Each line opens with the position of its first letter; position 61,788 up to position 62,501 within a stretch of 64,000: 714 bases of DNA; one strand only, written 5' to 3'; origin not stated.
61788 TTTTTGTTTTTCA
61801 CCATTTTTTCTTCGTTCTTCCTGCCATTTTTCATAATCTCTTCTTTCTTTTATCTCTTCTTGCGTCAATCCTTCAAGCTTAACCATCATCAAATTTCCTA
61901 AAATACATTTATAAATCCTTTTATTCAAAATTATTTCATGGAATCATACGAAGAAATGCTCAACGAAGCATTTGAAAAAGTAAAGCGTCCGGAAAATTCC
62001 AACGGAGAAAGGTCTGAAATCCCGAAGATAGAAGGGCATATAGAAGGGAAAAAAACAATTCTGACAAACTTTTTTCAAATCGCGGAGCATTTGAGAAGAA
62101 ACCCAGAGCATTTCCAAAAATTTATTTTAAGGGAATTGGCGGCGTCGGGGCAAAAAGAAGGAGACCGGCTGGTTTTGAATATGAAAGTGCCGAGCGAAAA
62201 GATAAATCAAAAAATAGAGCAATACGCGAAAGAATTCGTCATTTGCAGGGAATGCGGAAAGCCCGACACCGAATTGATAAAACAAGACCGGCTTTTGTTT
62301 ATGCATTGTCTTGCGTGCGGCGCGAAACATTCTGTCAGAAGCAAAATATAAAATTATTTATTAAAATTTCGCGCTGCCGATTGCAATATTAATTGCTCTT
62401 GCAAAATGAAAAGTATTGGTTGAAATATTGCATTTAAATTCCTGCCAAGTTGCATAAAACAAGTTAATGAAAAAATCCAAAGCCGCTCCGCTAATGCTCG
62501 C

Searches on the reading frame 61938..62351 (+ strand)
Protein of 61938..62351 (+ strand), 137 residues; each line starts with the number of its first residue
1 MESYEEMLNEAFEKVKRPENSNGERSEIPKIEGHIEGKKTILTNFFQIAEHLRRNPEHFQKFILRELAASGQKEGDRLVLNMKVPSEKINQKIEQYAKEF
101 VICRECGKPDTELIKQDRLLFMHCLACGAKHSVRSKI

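Call 64: search_protein_families(library=pfam, proteins=[window:61938-62351:+], max_evalue=0.001)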
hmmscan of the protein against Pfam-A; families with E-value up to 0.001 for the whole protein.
window:61938-62351:+ (137 aa): 1 family
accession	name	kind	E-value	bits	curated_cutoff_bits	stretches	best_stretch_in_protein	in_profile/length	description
PF01873.23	eIF-5_eIF-2B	-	5.5e-36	123.5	27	1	19-130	4-117/117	Domain found in IF2B/IF5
